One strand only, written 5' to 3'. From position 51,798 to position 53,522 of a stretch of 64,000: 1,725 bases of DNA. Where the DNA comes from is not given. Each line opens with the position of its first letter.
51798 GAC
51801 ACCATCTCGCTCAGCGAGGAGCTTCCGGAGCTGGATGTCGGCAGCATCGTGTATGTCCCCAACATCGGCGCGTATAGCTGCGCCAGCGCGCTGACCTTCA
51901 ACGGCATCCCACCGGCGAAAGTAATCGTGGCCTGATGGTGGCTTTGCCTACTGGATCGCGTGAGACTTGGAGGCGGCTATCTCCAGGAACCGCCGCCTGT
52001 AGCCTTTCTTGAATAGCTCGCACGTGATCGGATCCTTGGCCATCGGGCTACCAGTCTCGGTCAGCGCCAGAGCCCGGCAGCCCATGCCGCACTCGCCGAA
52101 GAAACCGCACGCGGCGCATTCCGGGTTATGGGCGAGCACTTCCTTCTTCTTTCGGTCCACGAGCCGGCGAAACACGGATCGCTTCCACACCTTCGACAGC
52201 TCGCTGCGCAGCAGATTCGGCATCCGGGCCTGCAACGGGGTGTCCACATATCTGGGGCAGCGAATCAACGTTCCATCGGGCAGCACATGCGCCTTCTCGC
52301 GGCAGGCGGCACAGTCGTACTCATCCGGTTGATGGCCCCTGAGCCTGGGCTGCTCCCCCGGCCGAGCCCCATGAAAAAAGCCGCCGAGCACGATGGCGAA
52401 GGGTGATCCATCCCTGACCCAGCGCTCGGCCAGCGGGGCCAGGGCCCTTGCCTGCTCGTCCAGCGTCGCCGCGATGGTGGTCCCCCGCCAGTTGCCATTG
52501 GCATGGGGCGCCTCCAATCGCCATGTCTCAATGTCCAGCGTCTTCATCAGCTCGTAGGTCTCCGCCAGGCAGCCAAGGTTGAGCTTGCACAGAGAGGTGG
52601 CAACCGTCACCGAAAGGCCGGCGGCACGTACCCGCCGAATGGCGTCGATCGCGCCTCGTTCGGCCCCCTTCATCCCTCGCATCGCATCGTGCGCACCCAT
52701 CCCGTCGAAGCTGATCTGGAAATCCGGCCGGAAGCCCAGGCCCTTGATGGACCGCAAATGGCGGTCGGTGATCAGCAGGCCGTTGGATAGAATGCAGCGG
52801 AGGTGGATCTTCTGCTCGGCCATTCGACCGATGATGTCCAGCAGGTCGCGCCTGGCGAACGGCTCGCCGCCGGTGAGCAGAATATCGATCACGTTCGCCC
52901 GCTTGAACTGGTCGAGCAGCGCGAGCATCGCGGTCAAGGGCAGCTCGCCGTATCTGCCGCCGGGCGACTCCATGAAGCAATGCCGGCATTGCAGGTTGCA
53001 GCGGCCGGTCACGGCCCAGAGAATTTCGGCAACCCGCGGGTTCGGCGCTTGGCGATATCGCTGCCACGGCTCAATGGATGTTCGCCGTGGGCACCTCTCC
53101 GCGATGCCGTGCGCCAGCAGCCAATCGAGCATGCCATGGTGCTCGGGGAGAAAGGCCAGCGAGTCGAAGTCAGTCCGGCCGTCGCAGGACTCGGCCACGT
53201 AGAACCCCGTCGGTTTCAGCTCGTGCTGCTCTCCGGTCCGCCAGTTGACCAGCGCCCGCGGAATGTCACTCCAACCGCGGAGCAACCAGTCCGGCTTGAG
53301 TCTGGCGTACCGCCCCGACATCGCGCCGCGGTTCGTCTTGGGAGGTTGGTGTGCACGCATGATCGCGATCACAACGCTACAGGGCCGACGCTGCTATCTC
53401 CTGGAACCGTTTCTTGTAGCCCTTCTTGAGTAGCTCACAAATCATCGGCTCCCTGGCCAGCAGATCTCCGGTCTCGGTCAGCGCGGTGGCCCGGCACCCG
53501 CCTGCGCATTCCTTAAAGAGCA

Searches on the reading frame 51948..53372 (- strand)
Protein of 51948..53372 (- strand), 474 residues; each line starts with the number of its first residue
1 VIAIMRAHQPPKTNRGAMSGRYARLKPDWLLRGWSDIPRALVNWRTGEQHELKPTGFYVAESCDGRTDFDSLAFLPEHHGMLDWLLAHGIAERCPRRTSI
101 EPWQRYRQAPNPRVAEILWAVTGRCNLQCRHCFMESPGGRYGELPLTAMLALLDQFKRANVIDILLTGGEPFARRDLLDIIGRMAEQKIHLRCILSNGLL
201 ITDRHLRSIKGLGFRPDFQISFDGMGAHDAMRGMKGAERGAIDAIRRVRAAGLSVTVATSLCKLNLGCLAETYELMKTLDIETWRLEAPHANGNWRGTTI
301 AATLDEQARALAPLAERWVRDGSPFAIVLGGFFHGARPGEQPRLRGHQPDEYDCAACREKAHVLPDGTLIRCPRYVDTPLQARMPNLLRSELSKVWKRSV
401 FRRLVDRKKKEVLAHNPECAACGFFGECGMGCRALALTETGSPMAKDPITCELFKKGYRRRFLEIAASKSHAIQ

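Call 5: search_protein_families(library=ncbifam, proteins=[window:51948-53372:-], max_evalue=0.01)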
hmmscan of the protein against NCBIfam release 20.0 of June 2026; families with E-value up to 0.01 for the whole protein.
window:51948-53372:- (474 aa): 62 families (the best 25 are shown)
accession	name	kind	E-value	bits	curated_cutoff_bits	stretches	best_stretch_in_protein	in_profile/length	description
TIGR04051.1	rSAM_NirJ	equivalog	2.2e-31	109.2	515.45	1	117-297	4-182/354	heme d1 biosynthesis radical SAM protein NirJ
TIGR04545.1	rSAM_ahbD_hemeb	equivalog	4.4e-29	102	500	2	117-285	2-171/339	heme b synthase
TIGR04053.2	TIGR04053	equivalog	6.8e-29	101.2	395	1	117-285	10-182/366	TIGR04053 family radical SAM/SPASM domain-containing protein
TIGR04303.1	GeoRSP_rSAM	equivalog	7.5e-29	101.3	400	2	117-282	7-170/325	GeoRSP system radical SAM/SPASM protein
TIGR04250.1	SCM_rSAM_ScmE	equivalog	2.2e-27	95.9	400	2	120-298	8-188/358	SynChlorMet cassette radical SAM/SPASM protein ScmE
TIGR03962.1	mycofact_rSAM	equivalog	1.8e-26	93.1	265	1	117-446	14-326/339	mycofactocin radical SAM maturase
TIGR04133.1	rSAM_w_lipo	hypoth_equivalog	3.5e-26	92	425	1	109-429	18-328/350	TIGR04133 family radical SAM/SPASM protein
TIGR04054.1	rSAM_NirJ1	equivalog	3.7e-26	91.6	650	1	117-282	38-203/387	putative heme d1 biosynthesis radical SAM protein NirJ1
TIGR04055.1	rSAM_NirJ2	equivalog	9.1e-26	91.1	500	1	117-266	2-151/326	putative heme d1 biosynthesis radical SAM protein NirJ2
TIGR04546.1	rSAM_ahbC_deAc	equivalog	2.1e-25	89.3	650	1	117-282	41-206/390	12,18-didecarboxysiroheme deacetylase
TIGR04347.1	pseudo_SAM_Halo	equivalog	2.7e-24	86.2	525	1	115-301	38-222/390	TIGR04347 family pseudo-SAM/SPASM protein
NF050035.1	rSAM_WgK_link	exception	6.2e-24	84.7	650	1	119-283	13-178/367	radical SAM/SPASM peptide maturase WgkB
TIGR03913.1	rad_SAM_trio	equivalog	2.2e-20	72.5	591.75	1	116-468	20-376/477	GDL motif peptide-associated radical SAM/SPASM maturase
NF045574.1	sacti_mat_StsB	exception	2.3e-20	72.9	625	1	108-288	89-268/466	StsB family radical SAM/SPASM domain sactipeptide maturase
TIGR02109.1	PQQ_syn_pqqE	equivalog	1.6e-19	70.1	381.35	1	116-283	8-176/358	pyrroloquinoline quinone biosynthesis protein PqqE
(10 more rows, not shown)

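Call 6: search_protein_families(library=pfam, proteins=[window:51948-53372:-], max_evalue=0.01)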
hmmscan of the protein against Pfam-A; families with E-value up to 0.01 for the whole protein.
window:51948-53372:- (474 aa): 3 families
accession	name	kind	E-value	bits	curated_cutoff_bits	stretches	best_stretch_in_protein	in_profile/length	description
PF04055.27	Radical_SAM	-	6.4e-18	65.9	29.5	1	121-275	3-165/166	Radical SAM superfamily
PF13353.11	Fer4_12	-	8.3e-06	26.6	22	1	123-202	13-95/137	4Fe-4S single cluster domain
PF13186.11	SPASM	-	3.1e-05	24.6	21.5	1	354-422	1-66/67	Iron-sulfur cluster-binding domain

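Call 23: search_solved_structures(query=window:51948-53321:-, max_evalue=0.001)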
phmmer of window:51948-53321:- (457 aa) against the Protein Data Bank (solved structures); distinct sequences matched with E-value up to 0.001: 9.
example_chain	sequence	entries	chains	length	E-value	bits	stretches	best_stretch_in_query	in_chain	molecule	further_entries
6efn_A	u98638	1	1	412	8.3e-12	47.8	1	104-254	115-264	Sporulation killing factor maturation protein SkfB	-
6c8v_A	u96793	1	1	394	1.7e-09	40.3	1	98-286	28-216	Coenzyme PQQ synthesis protein E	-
2fb2_A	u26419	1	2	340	1.6e-05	27.1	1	97-208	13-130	Molybdenum cofactor biosynthesis protein A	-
1tv7_A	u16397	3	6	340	2.1e-05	26.8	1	97-208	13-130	Molybdenum cofactor biosynthesis protein A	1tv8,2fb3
8wm2_A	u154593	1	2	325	5.6e-05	25.3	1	99-189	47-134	Fe-S radical SAM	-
7tol_A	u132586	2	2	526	0.00033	22.8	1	93-210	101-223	glycerol dibiphytanyl glycerol tetraether - macrocyclic archaeol synthase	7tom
7voc_C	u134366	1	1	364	0.00063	21.9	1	99-324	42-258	Cytosylglucuronate decarboxylase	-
7vob_C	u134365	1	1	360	0.00067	21.8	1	100-324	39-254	Cytosylglucuronate decarboxylase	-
5wgg_A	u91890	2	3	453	0.00099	21.2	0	84-208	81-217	Radical SAM domain protein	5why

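Call 28: find_related_loci(query=A2, collection=genome_contigs, flank=6000)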
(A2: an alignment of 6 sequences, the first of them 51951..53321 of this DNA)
Query A2 (457 aa) in genome_contigs; peptide patterns used: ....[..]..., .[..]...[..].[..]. (x = any residue, [..] = any of these).
43 stretches matched a pattern; 13 encode a relative of the query (tblastn E <= 1e-3); 12 distinct loci.
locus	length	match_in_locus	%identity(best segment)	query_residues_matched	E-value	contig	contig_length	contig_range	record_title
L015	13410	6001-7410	63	1-451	0e+0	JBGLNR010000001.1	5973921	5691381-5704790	MAG: Planctomycetota bacterium isolate PPR_0503 PPR_0503.fa_scaffold_119715, whole genome shotgun sequence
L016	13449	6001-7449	59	1-448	0e+0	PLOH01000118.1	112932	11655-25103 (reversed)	MAG: Opitutia bacterium isolate fen_1464 73.20120800_E1D.18_contig_466, whole genome shotgun sequence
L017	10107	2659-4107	59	1-448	0e+0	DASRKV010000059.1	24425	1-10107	MAG TPA_asm: Opitutaceae bacterium isolate SMAG_U10171 k141_729962, whole genome shotgun sequence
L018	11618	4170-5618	59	1-448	0e+0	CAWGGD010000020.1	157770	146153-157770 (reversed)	MAG: uncultured Verrucomicrobiae bacterium isolate MFD02979.bin.4.344 genome assembly, contig: contig_27509, whole genom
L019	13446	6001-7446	59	2-448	0e+0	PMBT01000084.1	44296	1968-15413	MAG: Opitutia bacterium isolate fen_1438 73.20120700_E3M.30_contig_6073, whole genome shotgun sequence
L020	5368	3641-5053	60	1-449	0e+0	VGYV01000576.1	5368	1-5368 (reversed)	MAG: Planctomycetota bacterium isolate M_DeepCast_400m_m2_195 M_DeepCast_400m_m2_195_Ga0194112_10034365, whole genome sh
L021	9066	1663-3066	59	1-445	0e+0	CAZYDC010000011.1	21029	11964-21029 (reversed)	MAG TPA_asm: uncultured Planctomycetaceae bacterium isolate binchicken_co3_550 genome assembly, contig: NODE_8003_length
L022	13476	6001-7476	57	1-452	0e+0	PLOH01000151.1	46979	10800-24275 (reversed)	MAG: Opitutia bacterium isolate fen_1464 73.20120800_E1D.18_contig_2415, whole genome shotgun sequence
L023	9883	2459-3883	56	1-451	0e+0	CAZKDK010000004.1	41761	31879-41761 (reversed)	MAG TPA_asm: uncultured Opitutaceae bacterium isolate binchicken_co50_396 genome assembly, contig: NODE_909_length_41761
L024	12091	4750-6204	57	1-445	6e-180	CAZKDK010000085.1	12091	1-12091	MAG TPA_asm: uncultured Opitutaceae bacterium isolate binchicken_co50_396 genome assembly, contig: NODE_6413_length_1209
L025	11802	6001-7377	51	1-455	7e-148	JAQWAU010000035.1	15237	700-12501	MAG: Heliobacteriaceae bacterium isolate STF2_203 NODE_10516_length_15237_cov_10.730311_Sandtown_F2, whole genome shotgu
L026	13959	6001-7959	45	1-457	5e-135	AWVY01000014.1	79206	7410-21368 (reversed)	Desulforamulus aquiferis strain Bs105 00200, whole genome shotgun sequence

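Call 36: find_homologous_proteins(query=window:51951-53321:-, max_evalue=1e-20)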
Query window:51951-53321:- (457 aa): 226 proteins with E <= 1e-20 among 8000 candidates; the best 120 are listed.
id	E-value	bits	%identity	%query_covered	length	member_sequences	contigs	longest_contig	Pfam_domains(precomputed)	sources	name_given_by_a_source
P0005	0.0e+0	1075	100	100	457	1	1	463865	PF04055.28,PF13353.12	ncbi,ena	-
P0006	1.5e-203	695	64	97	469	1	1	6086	PF13186.12,PF04055.28,PF13353.12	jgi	jgi:Fe-coproporphyrin III synthase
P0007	2.9e-195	668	60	98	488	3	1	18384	PF13186.12,PF04055.28,PF13353.12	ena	-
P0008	8.6e-195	666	59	98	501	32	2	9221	PF13186.12,PF04055.28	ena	-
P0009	4.3e-193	661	62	99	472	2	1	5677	PF04055.28,PF13353.12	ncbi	-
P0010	6.8e-191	653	58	99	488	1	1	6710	PF13186.12,PF04055.28,PF13353.12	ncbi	-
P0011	9.0e-191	653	59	100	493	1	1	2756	PF04055.28,PF13353.12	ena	-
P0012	1.5e-190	652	60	98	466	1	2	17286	PF04055.28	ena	-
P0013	2.5e-190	651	59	98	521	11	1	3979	PF13186.12,PF04055.28,PF13353.12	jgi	jgi:radical SAM protein with 4Fe4S-binding SPASM domain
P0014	3.9e-190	651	60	98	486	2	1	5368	PF04055.28,PF13353.12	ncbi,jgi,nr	ncbi:MAG: radical SAM protein [Planctomycetes bacterium]|nr:radical SAM protein [Planctomycetota bac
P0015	8.3e-190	650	60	95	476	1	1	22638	PF13186.12,PF04055.28,PF13353.12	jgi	jgi:Fe-coproporphyrin III synthase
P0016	1.4e-189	649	59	99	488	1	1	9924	PF04055.28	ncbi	-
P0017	3.1e-189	648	59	98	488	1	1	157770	PF04055.28,PF13353.12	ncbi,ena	-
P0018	4.2e-189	647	60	99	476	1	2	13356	PF04055.28,PF13353.12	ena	-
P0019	1.4e-187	642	58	99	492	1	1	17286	PF04055.28,PF13353.12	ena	-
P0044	4.0e-176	605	58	98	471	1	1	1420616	PF04055.28,PF13353.12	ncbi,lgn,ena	-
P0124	3.0e-146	506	50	98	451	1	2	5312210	PF13186.12,PF04055.28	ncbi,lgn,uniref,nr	ncbi:radical SAM/SPASM domain-containing protein [Sporomusa malonica]|uniref:Radical SAM additional 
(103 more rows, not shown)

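Call 37: find_encoding_contigs(protein=P0005, flank=1000, max_places=2)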
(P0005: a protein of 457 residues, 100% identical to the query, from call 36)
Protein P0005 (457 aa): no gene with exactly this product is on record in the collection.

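Call 38: list_cluster_members(proteins=[P0002, P0005, P0001])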
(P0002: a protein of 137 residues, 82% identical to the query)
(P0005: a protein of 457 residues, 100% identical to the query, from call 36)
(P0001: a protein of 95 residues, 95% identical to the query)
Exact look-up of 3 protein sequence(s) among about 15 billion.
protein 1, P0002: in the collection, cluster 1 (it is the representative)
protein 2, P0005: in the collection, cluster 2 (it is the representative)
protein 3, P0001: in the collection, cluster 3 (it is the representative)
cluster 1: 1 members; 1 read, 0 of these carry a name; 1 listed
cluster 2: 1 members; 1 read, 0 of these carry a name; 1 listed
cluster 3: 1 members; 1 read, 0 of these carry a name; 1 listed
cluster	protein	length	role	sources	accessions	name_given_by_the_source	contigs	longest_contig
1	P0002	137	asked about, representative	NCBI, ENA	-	-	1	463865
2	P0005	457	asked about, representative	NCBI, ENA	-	-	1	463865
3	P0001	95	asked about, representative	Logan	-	-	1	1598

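Call 52: predict_structure(alignment_id=A3)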
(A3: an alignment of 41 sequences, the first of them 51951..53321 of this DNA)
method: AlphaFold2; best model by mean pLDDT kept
length: 457 residues; sequences in the alignment: 41
mean_pLDDT: 90.7   pTM: 0.91
mean pLDDT of the five models: 90.7, 90.3, 89.9, 88.6, 87.9
residues with pLDDT >= 90: 324; 70-90: 108; 50-70: 21; < 50: 4
segments of 3 or more residues with pLDDT < 50: 454-457
pLDDT, mean of each block of 10 residues (from residue 1): 90 95 94 94 97 95 97 97 96 94 88 63 80 97 96 92 98 97 97 98 96 92 98 98 94 97 95 79 91 95 93 79 67 87 91 87 91 93 88 92 88 89 89 91 89 55
secondary structure, 60 per line:
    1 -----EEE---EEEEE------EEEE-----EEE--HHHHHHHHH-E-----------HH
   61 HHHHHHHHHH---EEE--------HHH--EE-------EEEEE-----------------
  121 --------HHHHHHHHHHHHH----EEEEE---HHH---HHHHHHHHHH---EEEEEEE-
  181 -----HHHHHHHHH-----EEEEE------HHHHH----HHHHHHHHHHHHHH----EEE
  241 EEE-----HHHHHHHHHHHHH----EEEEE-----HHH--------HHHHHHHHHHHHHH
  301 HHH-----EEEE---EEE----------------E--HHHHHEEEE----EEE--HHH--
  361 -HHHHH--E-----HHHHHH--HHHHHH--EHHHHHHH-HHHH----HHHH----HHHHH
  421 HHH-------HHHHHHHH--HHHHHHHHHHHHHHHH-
elements in order: E6-8 E12-16 E23-26 E32-34 H37-45 H59-70 E74-76 E99-103 H129-141 E146-150 H160-169 E173-179 H186-194 E200-204 H211-215 H220-233 E238-243 H249-261 E266-270 H287-303 E309-312 E316-318 H338-342 E343-346 E351-353 H362-366 H375-380 H383-388 H392-398 H400-403 H408-411 H416-423 H431-438 H441-456

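Call 54: fold_search(model_id=the predicted structure, library=pdb)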
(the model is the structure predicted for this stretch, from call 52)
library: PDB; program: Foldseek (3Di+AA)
matches with E <= 10: 1832; with E <= 0.001: 173
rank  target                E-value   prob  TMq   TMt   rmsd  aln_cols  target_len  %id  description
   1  6efn                  8.1e-19  1.00  0.58  0.68   6.0       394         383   17  Structure of a RiPP maturase, SkfB (released 2018-10-24)
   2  5v1s_A                1.2e-18  1.00  0.64  0.68   7.7       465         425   16  Crystal structure of Streptococcus suis SuiB bound to S-adenosylmethionine (released 2017-08-30)
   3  5v1q_A                3.8e-18  1.00  0.62  0.65   8.0       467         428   15  Crystal structure of Streptococcus suis SuiB (released 2017-08-30)
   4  5v1q_B                4.3e-18  1.00  0.64  0.66   6.6       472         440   15  Crystal structure of Streptococcus suis SuiB (released 2017-08-30)
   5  5v1s_B                6.8e-18  1.00  0.63  0.67   6.4       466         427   15  Crystal structure of Streptococcus suis SuiB bound to S-adenosylmethionine (released 2017-08-30)
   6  5v1t_A                1.0e-17  1.00  0.66  0.69   5.4       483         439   15  Crystal structure of Streptococcus suis SuiB bound to precursor peptide SuiA (released 2017-08-30)
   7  6c8v                  2.6e-16  1.00  0.52  0.73   5.8       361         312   18  X-ray structure of PqqE from Methylobacterium extorquens (released 2018-02-14)
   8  5why_B                2.0e-15  1.00  0.57  0.61  17.0       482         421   18  Structural Insights into Thioether Bond Formation in the Biosynthesis of Sactipeptides (released 2017-07-26)
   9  5why_A                2.4e-15  1.00  0.57  0.61  15.3       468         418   16  Structural Insights into Thioether Bond Formation in the Biosynthesis of Sactipeptides (released 2017-07-26)
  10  7vob                  4.2e-14  1.00  0.51  0.68   7.6       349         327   18  The crystal structure of a Radical SAM Enzyme BlsE involved in the Biosynthesis of Blasticidin S (released 2022-05-04)
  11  4k39_A                5.1e-13  1.00  0.60  0.74   4.7       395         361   15  Native anSMEcpe with bound AdoMet and Cp18Cys peptide (released 2013-05-08)
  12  8vpo                  8.7e-13  1.00  0.51  0.51  14.7       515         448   12  X-Ray Crystal Structure of TigE from Paramaledivibacter caminithermalis (released 2024-02-07)
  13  4k36_A                9.8e-13  1.00  0.59  0.70   5.0       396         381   15  His6 tagged anSMEcpe with bound AdoMet (released 2013-05-08)
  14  4k38_B                1.4e-12  1.00  0.60  0.74   4.9       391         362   14  Native anSMEcpe with bound AdoMet and Kp18Cys peptide (released 2013-05-08)
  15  4k37_B                2.7e-12  1.00  0.58  0.71   5.2       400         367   16  Native anSMEcpe with bound AdoMet (released 2013-05-08)
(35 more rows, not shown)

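Call 58: find_encoding_contigs(protein=P0044, flank=8000, max_places=2)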
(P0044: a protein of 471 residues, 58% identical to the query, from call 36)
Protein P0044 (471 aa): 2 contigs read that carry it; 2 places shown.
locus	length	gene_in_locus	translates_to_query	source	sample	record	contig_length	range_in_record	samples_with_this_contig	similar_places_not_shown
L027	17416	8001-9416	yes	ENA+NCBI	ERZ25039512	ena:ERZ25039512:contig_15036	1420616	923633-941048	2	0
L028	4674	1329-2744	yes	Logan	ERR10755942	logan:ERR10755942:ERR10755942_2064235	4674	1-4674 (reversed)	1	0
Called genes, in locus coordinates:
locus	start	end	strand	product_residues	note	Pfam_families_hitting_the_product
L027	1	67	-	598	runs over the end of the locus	PF00128:Alpha-amylase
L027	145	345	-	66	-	-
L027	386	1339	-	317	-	PF02518:HATPase_c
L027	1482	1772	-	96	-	-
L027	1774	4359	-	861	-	PF21088:MS_channel_1st (weak), PF00924:MS_channel_2nd, PF21082:MS_channel_3rd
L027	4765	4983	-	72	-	PF01361:Tautomerase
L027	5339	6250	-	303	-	PF00106:adh_short, PF08659:KR (weak), PF13561:adh_short_C2, PF13938:DUF4213, PF04016:DUF364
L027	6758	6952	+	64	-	-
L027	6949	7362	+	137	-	-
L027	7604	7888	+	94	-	PF07862:Nif11 (weak)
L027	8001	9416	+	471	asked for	PF04055:Radical_SAM, PF13353:Fer4_12 (weak)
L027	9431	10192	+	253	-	PF01590:GAF, PF13185:GAF_2, PF13492:GAF_3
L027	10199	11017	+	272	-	PF00082:Peptidase_S8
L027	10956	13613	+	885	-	PF00664:ABC_membrane, PF02463:SMC_N (weak), PF00005:ABC_tran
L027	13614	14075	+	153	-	PF00027:cNMP_binding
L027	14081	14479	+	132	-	-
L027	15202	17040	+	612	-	PF05226:CHASE2, PF00211:Guanylate_cyc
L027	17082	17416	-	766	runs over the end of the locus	PF00912:Transgly, PF00905:Transpeptidase, PF06832:BiPBP_C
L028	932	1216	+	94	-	PF07862:Nif11 (weak)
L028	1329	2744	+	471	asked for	PF04055:Radical_SAM, PF13353:Fer4_12 (weak)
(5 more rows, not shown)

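Call 59: find_encoding_contigs(protein=P0124, flank=8000, max_places=2)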
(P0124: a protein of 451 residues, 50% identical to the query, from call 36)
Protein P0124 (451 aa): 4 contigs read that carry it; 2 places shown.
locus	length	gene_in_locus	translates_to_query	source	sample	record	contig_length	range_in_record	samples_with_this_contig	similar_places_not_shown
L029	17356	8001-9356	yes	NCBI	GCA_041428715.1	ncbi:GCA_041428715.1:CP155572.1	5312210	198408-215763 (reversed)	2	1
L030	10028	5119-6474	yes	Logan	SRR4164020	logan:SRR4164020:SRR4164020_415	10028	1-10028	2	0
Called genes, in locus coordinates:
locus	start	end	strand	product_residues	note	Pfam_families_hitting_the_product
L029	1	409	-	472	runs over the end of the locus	PF00171:Aldedh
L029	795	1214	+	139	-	PF01814:Hemerythrin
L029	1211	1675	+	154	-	PF13690:CheX, PF04509:CheC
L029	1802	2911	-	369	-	PF03692:CxxCxxCC (weak), PF27117:FliB_C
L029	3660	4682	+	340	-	PF01063:Aminotran_4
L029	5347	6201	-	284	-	PF00078:RVT_1, PF08388:GIIM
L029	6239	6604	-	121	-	PF13655:RVT_N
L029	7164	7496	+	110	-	PF02979:NHase_alpha (weak)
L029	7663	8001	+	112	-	PF02979:NHase_alpha (faint)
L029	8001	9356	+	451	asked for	PF04055:Radical_SAM, PF13186:SPASM (weak)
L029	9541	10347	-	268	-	PF00072:Response_reg, PF04397:LytTR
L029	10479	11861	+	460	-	PF06580:His_kinase, PF02518:HATPase_c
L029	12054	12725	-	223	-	PF01797:Y1_Tnp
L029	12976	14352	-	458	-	PF00078:RVT_1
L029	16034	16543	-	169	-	PF00583:Acetyltransf_1, PF13673:Acetyltransf_10, PF21926:FeeM (weak), PF13508:Acetyltransf_7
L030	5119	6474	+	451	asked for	PF04055:Radical_SAM, PF13186:SPASM (weak)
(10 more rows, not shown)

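Call 60: find_encoding_contigs(protein=P0006, flank=8000, max_places=2)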
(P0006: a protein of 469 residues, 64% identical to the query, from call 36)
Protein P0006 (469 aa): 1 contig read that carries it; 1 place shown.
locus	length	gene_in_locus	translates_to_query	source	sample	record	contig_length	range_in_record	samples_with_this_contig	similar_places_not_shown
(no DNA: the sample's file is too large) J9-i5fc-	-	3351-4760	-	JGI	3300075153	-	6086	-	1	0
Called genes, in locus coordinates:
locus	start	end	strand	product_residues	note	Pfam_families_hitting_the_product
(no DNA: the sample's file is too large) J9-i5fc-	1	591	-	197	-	?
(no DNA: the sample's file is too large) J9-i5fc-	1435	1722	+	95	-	PF07862:Nif11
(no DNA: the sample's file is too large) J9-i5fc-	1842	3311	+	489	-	PF04055:Radical_SAM, PF13186:SPASM (faint)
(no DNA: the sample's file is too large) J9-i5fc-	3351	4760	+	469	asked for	PF04055:Radical_SAM, PF13353:Fer4_12 (weak), PF13186:SPASM (faint)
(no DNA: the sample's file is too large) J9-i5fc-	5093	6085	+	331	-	?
